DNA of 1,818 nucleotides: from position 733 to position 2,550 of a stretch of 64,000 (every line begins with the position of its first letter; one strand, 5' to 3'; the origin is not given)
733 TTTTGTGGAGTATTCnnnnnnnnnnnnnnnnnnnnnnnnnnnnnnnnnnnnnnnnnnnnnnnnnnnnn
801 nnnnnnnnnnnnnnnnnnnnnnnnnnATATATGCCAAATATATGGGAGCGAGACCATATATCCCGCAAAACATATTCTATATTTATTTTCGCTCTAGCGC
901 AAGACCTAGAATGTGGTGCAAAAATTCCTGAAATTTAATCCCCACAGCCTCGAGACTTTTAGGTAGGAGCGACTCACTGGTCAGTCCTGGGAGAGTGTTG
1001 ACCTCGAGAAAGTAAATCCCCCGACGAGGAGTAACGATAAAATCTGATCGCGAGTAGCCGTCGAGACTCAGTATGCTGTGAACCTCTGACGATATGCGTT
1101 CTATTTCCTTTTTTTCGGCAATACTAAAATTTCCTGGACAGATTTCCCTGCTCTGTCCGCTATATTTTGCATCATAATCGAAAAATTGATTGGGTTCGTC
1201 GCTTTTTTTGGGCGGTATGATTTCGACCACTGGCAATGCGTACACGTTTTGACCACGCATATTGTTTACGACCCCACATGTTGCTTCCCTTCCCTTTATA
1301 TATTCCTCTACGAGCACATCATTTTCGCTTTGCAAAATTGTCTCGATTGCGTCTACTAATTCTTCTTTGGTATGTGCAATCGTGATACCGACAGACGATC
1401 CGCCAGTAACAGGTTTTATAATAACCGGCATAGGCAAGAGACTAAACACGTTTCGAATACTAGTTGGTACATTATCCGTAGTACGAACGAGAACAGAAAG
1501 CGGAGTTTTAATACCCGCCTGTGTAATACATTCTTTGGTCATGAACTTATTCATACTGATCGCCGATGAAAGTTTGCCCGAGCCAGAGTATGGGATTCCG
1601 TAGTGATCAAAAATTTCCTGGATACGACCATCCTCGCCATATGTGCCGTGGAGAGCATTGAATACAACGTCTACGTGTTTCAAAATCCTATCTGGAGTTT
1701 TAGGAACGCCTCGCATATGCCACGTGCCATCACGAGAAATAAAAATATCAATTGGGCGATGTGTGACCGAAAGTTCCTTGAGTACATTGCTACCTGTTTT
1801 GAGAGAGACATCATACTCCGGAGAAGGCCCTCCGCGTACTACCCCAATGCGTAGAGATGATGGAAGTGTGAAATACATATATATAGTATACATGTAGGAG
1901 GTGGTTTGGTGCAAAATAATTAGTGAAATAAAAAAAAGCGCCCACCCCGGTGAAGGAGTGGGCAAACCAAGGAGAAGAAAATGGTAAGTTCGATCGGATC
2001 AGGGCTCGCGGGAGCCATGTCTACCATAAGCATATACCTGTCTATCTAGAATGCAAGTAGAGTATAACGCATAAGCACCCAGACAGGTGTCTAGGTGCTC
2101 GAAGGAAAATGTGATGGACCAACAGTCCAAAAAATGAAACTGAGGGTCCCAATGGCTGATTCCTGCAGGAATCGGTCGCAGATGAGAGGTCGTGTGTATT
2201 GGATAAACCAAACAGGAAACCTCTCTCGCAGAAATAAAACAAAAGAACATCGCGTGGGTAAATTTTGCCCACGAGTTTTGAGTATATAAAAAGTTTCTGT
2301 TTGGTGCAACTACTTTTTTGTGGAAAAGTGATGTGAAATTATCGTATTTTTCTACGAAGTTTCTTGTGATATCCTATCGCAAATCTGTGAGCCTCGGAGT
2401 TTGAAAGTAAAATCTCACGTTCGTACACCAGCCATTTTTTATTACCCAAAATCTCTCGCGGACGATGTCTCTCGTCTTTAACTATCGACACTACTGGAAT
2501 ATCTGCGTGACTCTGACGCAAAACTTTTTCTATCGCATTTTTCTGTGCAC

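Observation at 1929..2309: Candidate ~345-nt structured ncRNA between uvrC and ddl with its own promoter and terminator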

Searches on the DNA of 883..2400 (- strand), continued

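Call 35: search_with_rna_model(model_id=R1, sources=[L082, L083, L084, L085, L086, L087, L088, L089, L090, L091, L092, L093, L094, L095, L096, L097, L098, L099, L100, L101, L102, L103, L104, L105, L106, L107, L108, L109, L110, L111, L112, L113, L114, L115, L116, L117, L118, L119, L120, L121, L122, L123, L124, L125, L126, L127, L128, L129, L130, L131, L132, L133, L134, L135, L136, L137, L138, L139, L140, L141, L142, L143, L144, L145, L146, L147, L148, L149, L150, L151, L152, L153, L154, L155, L156, L157, L158, L159, L160, L161], max_evalue=1)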
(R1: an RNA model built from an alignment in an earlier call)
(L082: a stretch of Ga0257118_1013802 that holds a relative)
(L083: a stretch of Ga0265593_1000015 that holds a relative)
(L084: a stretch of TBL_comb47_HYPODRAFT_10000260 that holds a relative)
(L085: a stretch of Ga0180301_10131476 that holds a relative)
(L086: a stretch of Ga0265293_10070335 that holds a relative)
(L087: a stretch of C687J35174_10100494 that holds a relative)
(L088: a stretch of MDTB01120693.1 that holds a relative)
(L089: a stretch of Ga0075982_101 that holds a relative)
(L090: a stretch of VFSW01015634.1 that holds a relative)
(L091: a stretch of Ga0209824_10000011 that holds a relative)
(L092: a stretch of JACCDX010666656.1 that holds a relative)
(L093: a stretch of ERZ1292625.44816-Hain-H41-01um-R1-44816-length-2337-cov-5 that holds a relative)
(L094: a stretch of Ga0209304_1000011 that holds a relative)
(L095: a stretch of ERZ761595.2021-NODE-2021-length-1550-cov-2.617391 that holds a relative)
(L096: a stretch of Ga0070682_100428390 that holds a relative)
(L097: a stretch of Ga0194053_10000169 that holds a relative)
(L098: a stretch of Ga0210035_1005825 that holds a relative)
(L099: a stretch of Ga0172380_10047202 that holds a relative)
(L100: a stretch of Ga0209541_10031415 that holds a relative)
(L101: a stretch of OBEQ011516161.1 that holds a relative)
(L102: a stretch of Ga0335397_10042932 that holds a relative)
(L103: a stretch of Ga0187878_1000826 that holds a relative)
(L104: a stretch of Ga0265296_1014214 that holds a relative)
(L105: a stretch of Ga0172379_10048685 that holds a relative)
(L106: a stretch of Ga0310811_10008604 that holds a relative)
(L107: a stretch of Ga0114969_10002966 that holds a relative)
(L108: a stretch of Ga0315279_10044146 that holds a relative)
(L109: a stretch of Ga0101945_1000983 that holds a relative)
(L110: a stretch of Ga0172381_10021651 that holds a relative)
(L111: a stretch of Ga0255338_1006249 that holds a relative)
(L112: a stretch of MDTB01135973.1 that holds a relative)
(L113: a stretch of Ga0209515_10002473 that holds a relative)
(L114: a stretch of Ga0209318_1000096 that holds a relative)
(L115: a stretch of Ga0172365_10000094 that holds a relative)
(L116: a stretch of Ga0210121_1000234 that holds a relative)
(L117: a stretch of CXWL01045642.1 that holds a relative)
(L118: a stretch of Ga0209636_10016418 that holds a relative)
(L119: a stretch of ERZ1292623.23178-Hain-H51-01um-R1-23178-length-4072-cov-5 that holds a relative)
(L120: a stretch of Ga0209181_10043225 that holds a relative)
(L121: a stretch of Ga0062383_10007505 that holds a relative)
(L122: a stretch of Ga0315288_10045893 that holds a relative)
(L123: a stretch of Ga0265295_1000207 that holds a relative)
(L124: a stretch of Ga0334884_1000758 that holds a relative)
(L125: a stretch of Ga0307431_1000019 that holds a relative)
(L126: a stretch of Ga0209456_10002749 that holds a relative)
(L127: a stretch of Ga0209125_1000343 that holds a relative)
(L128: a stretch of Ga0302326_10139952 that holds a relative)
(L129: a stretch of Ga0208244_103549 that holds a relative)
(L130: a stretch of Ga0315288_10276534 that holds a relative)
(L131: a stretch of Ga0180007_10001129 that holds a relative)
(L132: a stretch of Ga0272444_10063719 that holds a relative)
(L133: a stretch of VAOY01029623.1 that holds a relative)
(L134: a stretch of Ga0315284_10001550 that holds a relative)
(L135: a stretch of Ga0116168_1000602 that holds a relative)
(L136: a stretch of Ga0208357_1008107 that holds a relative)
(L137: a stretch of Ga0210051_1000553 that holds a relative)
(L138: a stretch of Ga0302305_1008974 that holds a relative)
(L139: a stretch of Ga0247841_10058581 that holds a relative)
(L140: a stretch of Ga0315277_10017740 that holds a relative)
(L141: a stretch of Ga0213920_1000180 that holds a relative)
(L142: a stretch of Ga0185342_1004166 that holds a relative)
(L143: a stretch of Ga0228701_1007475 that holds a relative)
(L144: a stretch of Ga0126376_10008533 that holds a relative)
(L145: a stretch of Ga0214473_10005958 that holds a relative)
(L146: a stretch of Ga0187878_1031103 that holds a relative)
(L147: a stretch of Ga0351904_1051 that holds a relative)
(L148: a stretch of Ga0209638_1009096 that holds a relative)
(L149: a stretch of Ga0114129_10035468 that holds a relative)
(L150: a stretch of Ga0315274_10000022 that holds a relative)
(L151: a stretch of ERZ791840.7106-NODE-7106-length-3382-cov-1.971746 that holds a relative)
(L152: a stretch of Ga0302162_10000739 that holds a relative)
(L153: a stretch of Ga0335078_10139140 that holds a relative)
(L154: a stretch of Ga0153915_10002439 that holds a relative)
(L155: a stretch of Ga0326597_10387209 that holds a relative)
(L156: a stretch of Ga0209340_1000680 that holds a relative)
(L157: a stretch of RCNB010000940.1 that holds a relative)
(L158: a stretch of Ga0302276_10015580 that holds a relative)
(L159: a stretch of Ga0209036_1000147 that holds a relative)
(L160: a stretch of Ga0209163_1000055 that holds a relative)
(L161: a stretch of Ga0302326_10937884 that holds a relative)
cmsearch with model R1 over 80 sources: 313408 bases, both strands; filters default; matches with E-value up to 1: 0.
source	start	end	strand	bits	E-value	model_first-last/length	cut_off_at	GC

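Call 39: search_with_rna_model(model_id=R1, sources=[L162, L163, L164], max_evalue=10, show_alignments=3)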
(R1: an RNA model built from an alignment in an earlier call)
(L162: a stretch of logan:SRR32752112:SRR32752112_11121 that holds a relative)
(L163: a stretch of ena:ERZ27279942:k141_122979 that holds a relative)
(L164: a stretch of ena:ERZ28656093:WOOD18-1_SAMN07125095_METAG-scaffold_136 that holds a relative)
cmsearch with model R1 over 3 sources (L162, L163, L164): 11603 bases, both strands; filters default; matches with E-value up to 10: 0.
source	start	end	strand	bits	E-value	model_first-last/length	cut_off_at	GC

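Call 48: search_with_rna_model(model_id=R1, sources=[L165, L166, L167, L168, L169, L170], max_evalue=10, show_alignments=5)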
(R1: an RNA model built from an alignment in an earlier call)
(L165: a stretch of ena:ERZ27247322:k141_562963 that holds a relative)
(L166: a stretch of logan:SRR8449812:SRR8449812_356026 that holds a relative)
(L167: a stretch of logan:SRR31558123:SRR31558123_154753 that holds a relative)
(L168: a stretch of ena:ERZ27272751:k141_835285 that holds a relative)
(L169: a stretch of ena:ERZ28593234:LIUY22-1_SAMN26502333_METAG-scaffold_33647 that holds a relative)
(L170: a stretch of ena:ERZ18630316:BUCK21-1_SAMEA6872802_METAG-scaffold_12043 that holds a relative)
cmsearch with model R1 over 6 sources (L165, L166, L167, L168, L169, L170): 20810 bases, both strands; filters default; matches with E-value up to 10: 2.
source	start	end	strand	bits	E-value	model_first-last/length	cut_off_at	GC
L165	1774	1868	+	45.6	7.3e-10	1-112/112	no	0.45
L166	1386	1480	+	45.6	7.3e-10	1-112/112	no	0.45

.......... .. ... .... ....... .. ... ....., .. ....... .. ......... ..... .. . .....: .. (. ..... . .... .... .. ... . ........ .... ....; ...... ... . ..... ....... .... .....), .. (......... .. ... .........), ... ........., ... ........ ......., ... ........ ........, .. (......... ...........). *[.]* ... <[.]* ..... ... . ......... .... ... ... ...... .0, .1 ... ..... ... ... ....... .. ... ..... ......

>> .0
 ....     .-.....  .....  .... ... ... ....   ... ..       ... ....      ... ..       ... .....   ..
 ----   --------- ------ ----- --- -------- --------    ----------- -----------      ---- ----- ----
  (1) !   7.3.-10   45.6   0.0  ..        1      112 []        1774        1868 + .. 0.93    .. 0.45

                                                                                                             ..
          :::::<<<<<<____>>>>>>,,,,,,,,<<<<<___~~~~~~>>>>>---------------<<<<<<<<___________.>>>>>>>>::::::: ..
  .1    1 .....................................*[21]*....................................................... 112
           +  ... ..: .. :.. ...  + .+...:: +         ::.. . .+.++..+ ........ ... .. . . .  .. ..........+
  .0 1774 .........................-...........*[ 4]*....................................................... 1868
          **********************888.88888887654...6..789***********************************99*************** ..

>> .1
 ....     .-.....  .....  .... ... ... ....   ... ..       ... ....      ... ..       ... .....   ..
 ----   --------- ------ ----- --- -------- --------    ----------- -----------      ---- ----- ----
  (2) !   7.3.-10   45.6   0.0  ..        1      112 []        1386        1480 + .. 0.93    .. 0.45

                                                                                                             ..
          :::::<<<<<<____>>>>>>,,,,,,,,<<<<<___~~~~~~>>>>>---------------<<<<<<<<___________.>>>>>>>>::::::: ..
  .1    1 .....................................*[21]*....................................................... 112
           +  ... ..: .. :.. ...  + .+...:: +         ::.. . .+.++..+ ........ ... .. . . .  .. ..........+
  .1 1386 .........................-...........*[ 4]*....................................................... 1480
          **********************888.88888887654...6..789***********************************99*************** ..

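Call 57: search_with_rna_model(model_id=R1, sources=[window, L001, L005, L165, L006, L004], max_evalue=0.001, make_alignment=true)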
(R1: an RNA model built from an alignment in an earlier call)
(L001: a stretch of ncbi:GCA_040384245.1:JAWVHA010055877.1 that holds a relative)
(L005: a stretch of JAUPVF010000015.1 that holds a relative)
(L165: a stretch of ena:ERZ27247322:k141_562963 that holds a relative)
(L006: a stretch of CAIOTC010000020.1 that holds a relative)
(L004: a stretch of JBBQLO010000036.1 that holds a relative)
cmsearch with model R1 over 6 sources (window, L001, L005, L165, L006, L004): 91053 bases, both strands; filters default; matches with E-value up to 0.001: 6.
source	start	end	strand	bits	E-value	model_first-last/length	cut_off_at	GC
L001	1119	1230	+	132.5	3.8e-30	1-112/112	no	0.55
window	2066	2178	-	131.3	7.4e-30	1-112/112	no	0.5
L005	2768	2864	+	94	6.9e-21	1-112/112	no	0.46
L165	1774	1868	+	45.6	3.2e-09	1-112/112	no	0.45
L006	2871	2967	+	38.1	2e-07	1-112/112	no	0.44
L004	2840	2968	+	22.9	0.00093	1-112/112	no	0.45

Alignment A8: 6 matches aligned to the model, 167 columns, each read 5' to 3' on its own strand. Consensus structure (alignment columns), stored with it:
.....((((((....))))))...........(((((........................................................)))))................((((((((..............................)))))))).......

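Call 59: build_rna_model(alignment_id=A8)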
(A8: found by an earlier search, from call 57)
Model R2 built from alignment A8 (6 sequences, 167 columns); structure: stored with the alignment.
model positions 96; base pairs 19; branch points 2; effective number of sequences 2.34; information 0.596 bits per position. Calibrated on 0.2 Mb of random sequence (short: E-values are rough).
structure used (alignment columns):
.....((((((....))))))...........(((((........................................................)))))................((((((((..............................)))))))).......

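Call 60: search_with_rna_model(model_id=R2, sources=[window, L001, L002, L003, L004, L005, L006, L007, L008, L009, L010, L011, L012, L013, L014, L015, L016, L017, L018, L019, L020, L021, L022, L023, L024, L025, L026, L027, L028, L029, L030, L031, L032, L033, L034, L035, L036, L037, L038, L039, L040, L041, L042, L043, L044, L045, L046, L047, L048, L049, L050, L051, L052, L053, L054, L055, L056, L057, L058, L059, L060, L061, L062, L063, L064, L065, L066, L067, L068, L069, L070, L071, L072, L073, L074, L075, L076, L077, L078, L079, L080, L081, L162, L163, L164, L165, L166, L167, L168, L169, L170], max_evalue=5)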
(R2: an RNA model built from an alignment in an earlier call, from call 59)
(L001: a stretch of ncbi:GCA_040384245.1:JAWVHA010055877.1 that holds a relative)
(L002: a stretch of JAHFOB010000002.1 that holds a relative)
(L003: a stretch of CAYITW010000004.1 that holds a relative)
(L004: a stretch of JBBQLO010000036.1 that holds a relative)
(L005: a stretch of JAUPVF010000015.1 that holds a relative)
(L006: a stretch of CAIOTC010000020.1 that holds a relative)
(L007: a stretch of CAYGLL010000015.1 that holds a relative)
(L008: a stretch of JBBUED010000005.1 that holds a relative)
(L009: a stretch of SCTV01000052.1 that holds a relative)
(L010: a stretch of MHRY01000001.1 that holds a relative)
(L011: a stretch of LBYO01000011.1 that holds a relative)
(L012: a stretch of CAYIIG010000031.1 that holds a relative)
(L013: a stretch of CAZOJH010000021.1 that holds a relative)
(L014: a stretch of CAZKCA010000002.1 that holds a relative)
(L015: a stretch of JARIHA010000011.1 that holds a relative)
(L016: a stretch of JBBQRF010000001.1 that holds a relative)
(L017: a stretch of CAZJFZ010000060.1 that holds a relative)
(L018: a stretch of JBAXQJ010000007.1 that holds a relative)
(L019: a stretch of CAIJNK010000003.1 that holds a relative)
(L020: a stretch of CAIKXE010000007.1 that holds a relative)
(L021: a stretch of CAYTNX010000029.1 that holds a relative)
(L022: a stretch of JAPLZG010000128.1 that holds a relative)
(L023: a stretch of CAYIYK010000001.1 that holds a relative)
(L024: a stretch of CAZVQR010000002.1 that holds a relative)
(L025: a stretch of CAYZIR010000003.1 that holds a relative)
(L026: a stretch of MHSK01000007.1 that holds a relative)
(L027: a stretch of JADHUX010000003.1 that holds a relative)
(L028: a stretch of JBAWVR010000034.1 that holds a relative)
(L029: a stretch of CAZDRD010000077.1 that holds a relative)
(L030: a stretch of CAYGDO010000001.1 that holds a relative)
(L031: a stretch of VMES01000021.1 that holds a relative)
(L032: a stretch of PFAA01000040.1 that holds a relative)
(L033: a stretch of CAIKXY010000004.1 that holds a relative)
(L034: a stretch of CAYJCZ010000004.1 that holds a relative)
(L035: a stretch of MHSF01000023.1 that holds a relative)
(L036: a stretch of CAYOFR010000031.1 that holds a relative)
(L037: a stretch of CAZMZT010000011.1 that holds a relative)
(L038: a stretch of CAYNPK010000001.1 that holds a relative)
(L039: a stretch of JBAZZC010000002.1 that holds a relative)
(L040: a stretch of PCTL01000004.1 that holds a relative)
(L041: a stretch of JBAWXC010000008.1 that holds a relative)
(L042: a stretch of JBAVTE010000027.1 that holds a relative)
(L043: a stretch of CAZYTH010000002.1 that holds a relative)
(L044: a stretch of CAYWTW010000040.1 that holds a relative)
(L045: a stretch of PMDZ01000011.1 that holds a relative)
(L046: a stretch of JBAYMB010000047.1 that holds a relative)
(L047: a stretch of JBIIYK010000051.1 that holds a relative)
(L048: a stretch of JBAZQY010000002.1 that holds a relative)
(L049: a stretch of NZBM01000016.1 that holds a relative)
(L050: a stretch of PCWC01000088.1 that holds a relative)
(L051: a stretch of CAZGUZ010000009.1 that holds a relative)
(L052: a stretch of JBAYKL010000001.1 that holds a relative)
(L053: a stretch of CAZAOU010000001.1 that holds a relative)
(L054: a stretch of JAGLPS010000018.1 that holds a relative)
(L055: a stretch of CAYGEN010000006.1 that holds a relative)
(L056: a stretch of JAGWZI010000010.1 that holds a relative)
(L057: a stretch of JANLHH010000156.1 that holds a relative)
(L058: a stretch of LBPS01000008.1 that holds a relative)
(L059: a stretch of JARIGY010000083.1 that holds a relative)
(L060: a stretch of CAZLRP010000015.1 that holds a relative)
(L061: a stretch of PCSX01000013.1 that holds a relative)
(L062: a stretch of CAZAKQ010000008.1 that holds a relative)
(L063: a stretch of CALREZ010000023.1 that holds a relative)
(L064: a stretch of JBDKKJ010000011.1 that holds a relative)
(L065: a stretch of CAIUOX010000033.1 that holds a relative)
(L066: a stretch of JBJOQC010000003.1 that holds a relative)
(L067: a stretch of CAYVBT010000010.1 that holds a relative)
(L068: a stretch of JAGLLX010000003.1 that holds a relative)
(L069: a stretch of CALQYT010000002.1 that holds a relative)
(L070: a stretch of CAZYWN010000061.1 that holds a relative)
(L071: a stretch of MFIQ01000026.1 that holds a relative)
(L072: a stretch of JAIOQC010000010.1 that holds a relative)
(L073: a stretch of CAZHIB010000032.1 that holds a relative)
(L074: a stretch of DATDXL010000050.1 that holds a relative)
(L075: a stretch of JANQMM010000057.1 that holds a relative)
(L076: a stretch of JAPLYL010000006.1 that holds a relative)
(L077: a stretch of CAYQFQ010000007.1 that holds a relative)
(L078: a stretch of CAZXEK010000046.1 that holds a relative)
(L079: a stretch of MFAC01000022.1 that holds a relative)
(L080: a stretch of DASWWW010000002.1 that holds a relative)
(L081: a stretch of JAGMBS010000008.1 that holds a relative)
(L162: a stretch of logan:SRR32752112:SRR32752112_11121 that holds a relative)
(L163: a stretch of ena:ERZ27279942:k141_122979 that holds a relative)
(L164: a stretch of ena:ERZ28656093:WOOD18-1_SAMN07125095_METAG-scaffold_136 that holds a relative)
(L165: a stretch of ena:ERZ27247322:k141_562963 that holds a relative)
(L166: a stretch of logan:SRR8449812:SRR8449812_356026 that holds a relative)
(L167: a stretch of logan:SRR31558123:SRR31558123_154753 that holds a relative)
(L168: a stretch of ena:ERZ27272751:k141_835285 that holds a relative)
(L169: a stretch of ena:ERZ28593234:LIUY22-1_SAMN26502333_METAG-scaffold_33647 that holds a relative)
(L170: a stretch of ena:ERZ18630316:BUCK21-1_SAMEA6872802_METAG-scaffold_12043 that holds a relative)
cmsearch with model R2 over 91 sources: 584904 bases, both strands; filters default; matches with E-value up to 5: 11.
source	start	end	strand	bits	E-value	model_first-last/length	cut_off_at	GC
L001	1119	1230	+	88.4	3.3e-15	1-96/96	no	0.55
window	2066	2178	-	84.5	2e-14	1-96/96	no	0.5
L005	2768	2864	+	82.6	4.8e-14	1-96/96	no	0.46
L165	1774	1868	+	81.8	7.1e-14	1-96/96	no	0.45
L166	1386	1480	+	81.8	7.1e-14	1-96/96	no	0.45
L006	2871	2967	+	70.7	1.3e-11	1-96/96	no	0.44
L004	2840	2968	+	63.8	3.2e-10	1-96/96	no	0.45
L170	1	81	+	32.3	0.00083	18-96/96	5'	0.47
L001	1046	1144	-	24.8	0.027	1-96/96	no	0.45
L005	2719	2793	-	17.3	0.88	1-96/96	no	0.44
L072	65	178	-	16.4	1.3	1-96/96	no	0.34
